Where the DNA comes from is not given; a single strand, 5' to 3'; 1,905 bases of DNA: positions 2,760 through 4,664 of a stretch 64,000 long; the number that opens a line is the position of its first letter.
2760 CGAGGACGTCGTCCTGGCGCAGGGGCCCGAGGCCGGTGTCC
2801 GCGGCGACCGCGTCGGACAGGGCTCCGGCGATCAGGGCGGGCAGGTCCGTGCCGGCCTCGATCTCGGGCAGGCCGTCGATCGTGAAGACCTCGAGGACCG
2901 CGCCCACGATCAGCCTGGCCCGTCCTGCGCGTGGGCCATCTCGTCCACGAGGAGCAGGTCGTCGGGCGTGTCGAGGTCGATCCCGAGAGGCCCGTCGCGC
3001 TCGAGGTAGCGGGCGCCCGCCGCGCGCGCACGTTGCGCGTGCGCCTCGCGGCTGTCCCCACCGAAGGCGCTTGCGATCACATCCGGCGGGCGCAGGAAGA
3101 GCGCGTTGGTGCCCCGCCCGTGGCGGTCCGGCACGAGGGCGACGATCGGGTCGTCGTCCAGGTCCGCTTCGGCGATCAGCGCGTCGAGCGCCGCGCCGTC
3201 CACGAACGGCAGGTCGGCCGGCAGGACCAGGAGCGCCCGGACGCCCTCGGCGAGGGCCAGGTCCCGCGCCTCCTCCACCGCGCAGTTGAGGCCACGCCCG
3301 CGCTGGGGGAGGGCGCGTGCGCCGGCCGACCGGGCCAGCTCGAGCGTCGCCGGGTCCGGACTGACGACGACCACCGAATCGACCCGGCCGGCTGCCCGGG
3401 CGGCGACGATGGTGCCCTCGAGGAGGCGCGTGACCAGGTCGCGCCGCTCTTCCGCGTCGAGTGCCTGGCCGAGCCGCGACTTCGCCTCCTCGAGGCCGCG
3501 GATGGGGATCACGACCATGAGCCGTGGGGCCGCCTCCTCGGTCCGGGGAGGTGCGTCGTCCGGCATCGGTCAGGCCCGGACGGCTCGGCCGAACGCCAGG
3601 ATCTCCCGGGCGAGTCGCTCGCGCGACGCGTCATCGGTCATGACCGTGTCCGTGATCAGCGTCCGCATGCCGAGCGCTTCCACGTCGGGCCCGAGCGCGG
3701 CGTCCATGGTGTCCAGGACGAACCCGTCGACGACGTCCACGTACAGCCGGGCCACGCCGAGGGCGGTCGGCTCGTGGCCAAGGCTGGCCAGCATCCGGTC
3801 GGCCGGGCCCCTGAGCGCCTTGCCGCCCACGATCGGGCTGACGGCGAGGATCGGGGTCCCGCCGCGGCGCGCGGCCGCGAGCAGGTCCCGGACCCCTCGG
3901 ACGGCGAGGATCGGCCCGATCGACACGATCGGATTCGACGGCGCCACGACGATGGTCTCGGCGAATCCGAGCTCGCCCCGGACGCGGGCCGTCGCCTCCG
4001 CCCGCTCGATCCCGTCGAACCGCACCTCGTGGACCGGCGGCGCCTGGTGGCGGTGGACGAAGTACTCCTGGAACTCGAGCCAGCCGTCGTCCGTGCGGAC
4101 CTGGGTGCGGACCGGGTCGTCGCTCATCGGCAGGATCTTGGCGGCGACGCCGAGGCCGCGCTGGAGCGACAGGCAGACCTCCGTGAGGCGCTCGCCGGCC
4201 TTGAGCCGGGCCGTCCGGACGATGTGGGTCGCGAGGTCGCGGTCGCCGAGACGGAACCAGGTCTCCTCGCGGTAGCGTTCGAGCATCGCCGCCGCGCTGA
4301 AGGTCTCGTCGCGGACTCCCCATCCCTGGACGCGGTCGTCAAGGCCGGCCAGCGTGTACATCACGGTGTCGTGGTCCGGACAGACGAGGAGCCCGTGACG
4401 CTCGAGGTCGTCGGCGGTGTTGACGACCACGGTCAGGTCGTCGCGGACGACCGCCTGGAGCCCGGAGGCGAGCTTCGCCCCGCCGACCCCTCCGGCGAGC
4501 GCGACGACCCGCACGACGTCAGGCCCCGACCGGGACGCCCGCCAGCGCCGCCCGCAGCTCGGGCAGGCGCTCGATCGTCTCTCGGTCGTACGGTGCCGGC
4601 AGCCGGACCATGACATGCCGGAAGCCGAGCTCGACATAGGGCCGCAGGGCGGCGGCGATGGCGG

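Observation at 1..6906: Eight co-oriented genes combine F420 biosynthesis (cofD, cofC, cofE), F420 reduction (fgd), F420-dependent reductases and trxB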

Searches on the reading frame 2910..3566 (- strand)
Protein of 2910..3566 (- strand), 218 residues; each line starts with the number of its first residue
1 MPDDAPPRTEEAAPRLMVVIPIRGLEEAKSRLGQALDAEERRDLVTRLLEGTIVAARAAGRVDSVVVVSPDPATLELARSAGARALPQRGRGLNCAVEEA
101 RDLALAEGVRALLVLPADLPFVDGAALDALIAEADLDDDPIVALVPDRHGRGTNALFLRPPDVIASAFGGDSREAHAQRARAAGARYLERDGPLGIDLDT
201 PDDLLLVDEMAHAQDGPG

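Call 8: search_protein_families(library=ncbifam, proteins=[window:2913-3566:-], max_evalue=0.00001)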
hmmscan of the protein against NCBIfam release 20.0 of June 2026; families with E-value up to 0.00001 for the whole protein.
window:2913-3566:- (218 aa): 2 families
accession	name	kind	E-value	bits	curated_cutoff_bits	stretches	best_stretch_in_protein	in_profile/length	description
TIGR03552.1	F420_cofC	equivalog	1.9e-47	161.4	105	1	18-208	2-188/196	2-phospho-L-lactate guanylyltransferase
TIGR04282.1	glyco_like_cofC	hypoth_equivalog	7.5e-08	32.4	134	1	25-141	10-126/189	TIGR04282 family arsenosugar biosynthesis glycosyltransferase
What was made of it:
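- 2910..3566 (-): cofC (fbiD), a guanylyltransferase of the PEP/2-phospholactate type. TIGR03552 161 vs 105 (call 8).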

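Call 9: search_protein_families(library=pfam, proteins=[window:2913-3566:-], max_evalue=0.001)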
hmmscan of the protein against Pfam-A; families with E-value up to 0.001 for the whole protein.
window:2913-3566:- (218 aa): 2 families
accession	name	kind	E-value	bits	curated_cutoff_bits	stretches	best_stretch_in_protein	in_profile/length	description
PF01983.22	CofC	-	4.6e-22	78.7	22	1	17-206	2-181/217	Guanylyl transferase CofC like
PF12804.13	NTP_transf_3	-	2.7e-10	41.1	27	1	47-152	25-128/160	MobA-like NTP transferase domain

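Call 14: find_encoding_contigs(protein=window:2910-3566:-, flank=10000, max_places=6)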
Protein window:2910-3566:- (218 aa): no gene with exactly this product is on record in the collection.

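Call 68: search_solved_structures(query=window:2913-3566:-, max_evalue=0.001, show_alignments=3)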
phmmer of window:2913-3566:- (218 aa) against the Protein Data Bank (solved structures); distinct sequences matched with E-value up to 0.001: 3.
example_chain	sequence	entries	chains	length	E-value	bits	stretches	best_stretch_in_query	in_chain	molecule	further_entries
7p97_AAA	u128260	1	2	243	6.7e-23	85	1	16-205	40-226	3-phospho-D-glycerate guanylyltransferase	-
2i5e_A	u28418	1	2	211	1.6e-11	47.8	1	18-208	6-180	Hypothetical protein MM_2497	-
6bwg_A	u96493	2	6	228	1e-10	45.1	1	18-207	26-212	2-phospho-L-lactate guanylyltransferase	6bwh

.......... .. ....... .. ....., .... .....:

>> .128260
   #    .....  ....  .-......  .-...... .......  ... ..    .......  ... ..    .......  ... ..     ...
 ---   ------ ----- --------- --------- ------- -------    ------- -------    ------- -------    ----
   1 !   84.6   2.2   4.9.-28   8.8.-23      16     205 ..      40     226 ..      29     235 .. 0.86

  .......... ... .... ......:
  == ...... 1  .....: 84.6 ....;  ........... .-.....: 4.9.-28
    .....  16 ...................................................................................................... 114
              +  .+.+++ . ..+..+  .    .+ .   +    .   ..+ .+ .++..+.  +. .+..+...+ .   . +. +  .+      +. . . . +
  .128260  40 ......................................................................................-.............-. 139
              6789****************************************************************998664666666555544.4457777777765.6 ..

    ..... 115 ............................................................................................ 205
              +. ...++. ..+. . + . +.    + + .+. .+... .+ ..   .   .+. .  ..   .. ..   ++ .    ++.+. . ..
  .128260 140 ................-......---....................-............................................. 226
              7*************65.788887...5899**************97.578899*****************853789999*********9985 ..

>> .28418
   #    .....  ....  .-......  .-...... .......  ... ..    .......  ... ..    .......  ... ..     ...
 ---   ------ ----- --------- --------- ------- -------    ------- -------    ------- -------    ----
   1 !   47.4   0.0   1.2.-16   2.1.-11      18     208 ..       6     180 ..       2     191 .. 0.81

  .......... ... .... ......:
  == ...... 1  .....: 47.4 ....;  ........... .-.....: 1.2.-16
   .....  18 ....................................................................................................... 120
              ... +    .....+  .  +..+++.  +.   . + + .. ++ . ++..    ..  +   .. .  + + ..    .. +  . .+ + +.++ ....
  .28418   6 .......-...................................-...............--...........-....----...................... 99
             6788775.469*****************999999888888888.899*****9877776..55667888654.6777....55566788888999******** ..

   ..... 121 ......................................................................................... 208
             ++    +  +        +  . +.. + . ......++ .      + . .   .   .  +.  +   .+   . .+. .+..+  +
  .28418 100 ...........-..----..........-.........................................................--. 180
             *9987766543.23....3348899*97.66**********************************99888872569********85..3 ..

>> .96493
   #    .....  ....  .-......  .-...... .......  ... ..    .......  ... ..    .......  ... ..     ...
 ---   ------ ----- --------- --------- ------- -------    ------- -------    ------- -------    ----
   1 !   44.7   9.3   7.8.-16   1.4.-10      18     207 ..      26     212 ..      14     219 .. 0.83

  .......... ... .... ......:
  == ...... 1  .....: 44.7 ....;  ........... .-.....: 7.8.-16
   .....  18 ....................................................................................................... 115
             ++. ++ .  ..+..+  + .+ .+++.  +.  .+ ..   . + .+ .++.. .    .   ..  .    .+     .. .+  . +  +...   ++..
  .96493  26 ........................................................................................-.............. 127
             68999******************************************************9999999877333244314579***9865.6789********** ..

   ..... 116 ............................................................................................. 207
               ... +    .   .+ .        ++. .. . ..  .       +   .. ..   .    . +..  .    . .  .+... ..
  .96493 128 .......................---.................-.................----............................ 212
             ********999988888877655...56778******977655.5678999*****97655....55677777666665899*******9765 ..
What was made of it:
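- On F420 late-stage biosynthesis cluster (cofC/cofD/cofE): PDB hits are 7p97, 2i5e and 6bwg (call 68).
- CofC carries the PEP/2-PL-type diagnostic Gly (call 68). CofC is PEP/2-PL type, not 3-PG type (call 68).
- Tried and rejected: The 3PG-F420 route was rejected on the CofC diagnostic residue (call 68).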

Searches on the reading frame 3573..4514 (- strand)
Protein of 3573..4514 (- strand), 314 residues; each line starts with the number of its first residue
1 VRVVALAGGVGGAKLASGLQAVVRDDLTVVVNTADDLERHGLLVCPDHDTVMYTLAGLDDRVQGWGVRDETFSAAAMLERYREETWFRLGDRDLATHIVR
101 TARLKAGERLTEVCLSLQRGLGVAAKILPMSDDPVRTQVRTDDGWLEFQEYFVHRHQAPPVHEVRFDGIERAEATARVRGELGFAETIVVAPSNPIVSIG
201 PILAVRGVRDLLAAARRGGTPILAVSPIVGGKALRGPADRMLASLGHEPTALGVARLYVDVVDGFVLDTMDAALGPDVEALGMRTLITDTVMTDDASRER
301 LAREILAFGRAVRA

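Call 8: search_protein_families(library=ncbifam, proteins=[window:3573-4514:-], max_evalue=0.00001)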
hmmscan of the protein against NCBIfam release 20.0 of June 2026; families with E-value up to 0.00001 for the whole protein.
window:3573-4514:- (314 aa): 2 families
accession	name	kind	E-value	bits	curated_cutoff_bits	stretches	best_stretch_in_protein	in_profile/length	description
TIGR01819.1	F420_cofD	equivalog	3.4e-95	318.5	257.45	1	3-306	1-300/301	2-phospho-L-lactate transferase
TIGR01826.1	CofD_related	subfamily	8e-08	32.1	196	1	3-215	1-203/310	uridine diphosphate-N-acetylglucosamine-binding protein YvcK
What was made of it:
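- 3570..4514 (-): cofD (fbiA), the phospho-C3-acid transferase that makes F420-0 or dehydro-F420-0 from FO. TIGR01819 318 vs 257 (call 8).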

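Call 9: search_protein_families(library=pfam, proteins=[window:3573-4514:-], max_evalue=0.001)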
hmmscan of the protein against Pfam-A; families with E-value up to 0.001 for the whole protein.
window:3573-4514:- (314 aa): 1 family
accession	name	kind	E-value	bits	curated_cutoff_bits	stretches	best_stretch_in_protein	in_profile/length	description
PF01933.23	CofD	-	1.3e-48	166.1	30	1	3-270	1-252/290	2-phospho-L-lactate transferase CofD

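Call 15: find_related_loci(query=window:3573-4514:-, collection=genome_contigs, flank=10000)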
Query window:3573-4514:- (314 aa) in genome_contigs; peptide patterns used: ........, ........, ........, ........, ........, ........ (x = any residue, [..] = any of these).
599 stretches matched a pattern (row limit reached: there are more); 443 encode a relative of the query (tblastn E <= 1e-3); the best 80 are kept; 80 distinct loci.
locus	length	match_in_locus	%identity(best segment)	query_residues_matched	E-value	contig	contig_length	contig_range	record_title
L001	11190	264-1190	88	1-309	0e+0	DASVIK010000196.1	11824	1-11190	MAG TPA_asm: Candidatus Limnocylindrales bacterium isolate SMAG_U2991 k141_658513, whole genome shotgun sequence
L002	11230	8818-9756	75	1-313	5e-153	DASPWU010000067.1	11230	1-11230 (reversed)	MAG TPA_asm: Candidatus Limnocylindria bacterium isolate SMAG_U11549 k141_16570, whole genome shotgun sequence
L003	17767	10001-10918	76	1-306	9e-148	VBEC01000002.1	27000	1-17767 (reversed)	MAG: Chloroflexi bacterium isolate CF_16 14_1009_16_30cm_scaffold_2406, whole genome shotgun sequence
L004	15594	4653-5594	72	1-314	3e-144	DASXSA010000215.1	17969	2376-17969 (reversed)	MAG TPA_asm: Candidatus Limnocylindrales bacterium isolate SMAG_U4654 k141_3782756, whole genome shotgun sequence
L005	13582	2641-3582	72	1-314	1e-143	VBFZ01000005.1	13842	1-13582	MAG: Chloroflexi bacterium isolate CF_65 14_0903_02_30cm_scaffold_4548, whole genome shotgun sequence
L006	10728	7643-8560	74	3-308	1e-141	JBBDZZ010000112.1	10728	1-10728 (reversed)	MAG: Chloroflexota bacterium isolate LejiaD_71_14 Lejia_D_9346_length_10728_cov_6, whole genome shotgun sequence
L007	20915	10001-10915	73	2-306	7e-141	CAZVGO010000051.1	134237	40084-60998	MAG TPA_asm: uncultured Anaerolineaceae bacterium isolate binchicken_co31_244 genome assembly, contig: k141_1622147, who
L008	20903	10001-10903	71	14-314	5e-135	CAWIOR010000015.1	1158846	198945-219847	MAG: uncultured Chloroflexia bacterium isolate MFD01561.bin.2.78 genome assembly, contig: contig_8551, whole genome shot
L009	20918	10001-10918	70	3-308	8e-134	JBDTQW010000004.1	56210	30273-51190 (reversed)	MAG: Chloroflexota bacterium isolate cluster3_bin.231 NODE_1294_length_56210_cov_8.075416, whole genome shotgun sequence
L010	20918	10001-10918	70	3-308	4e-133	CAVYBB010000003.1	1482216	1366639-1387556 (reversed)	MAG: uncultured Chloroflexia bacterium isolate MFD04944.bin.2.224 genome assembly, contig: contig_18430, whole genome sh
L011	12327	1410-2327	70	3-308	6e-138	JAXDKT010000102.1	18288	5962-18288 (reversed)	MAG: Chloroflexota bacterium isolate BP_600 scaffold_4164759, whole genome shotgun sequence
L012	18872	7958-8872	71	2-306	6e-133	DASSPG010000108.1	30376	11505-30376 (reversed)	MAG TPA_asm: Candidatus Limnocylindrales bacterium isolate SMAG_U1272 k141_840666, whole genome shotgun sequence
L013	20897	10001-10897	71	14-312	2e-132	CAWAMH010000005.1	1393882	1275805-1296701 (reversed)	MAG: uncultured Chloroflexia bacterium isolate MFD02242.bin.2.293 genome assembly, contig: contig_3112, whole genome sho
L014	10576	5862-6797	68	2-308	1e-131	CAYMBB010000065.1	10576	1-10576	MAG TPA_asm: uncultured Anaerolineaceae bacterium isolate SRP093762_co1_178 genome assembly, contig: NODE_3610_length_10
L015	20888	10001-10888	71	14-309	6e-132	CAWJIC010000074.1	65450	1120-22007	MAG: uncultured Chloroflexia bacterium isolate MFD03638.bin.2.4 genome assembly, contig: contig_6679, whole genome shotg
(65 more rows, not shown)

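Call 53: search_dna_similar(query=window:3573-4514:-, collection=plasmids, mode=protein, max_evalue=1e-10, max_rows=8)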
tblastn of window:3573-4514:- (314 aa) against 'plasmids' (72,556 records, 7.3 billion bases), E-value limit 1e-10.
Records with a match: 39; places in all: 39; records where one place covers at least 80% of the query: 38.
Best place of each record, by identity: <60% 39.
By first word of the organism name: Sinorhizobium 12; Leisingera 10; Paraburkholderia 2; Croceicoccus 2; Thermomicrobium 1; Paracoccus 1; Novosphingobium 1; Aromatoleum 1; Miltoncostaea 1; Agrobacterium 1; and 7 more.
By predicted mobility (MOB-suite, as given by PLSDB): non-mobilizable 21; conjugative 17; mobilizable 1.
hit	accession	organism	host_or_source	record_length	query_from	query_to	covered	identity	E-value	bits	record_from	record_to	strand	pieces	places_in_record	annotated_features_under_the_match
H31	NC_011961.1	Thermomicrobium roseum DSM 5159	-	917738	27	313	91%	58.9%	3e-93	309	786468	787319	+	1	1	cofD: 2-phospho-L-lactate transferase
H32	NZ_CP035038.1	Sinorhizobium fredii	single cell,soil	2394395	25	314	92%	49.0%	2e-76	261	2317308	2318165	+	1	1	none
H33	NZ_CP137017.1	Sinorhizobium fredii GR64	Phaseolus vulgaris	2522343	25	314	92%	49.0%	5e-76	259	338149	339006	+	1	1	record has no annotation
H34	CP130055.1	Sinorhizobium meliloti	Medicago,Cell culture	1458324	25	308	90%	48.1%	6e-56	244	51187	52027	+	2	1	none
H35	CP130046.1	Sinorhizobium meliloti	Medicago,Cell culture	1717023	25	308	90%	48.3%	2e-50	246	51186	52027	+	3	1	none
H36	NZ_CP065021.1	Sinorhizobium meliloti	Medicago sativa subsp. varia (Martyn) ...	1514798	25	308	90%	47.9%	4e-67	234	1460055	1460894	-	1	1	none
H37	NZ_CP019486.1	Sinorhizobium meliloti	alfalfa,single cell,nitrogen fixing ...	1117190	25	308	90%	47.9%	5e-67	234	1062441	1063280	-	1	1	record has no annotation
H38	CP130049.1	Sinorhizobium meliloti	Medicago,Cell culture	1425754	25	308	90%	47.9%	5e-67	234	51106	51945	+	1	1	cofD: 2-phospho-L-lactate transferase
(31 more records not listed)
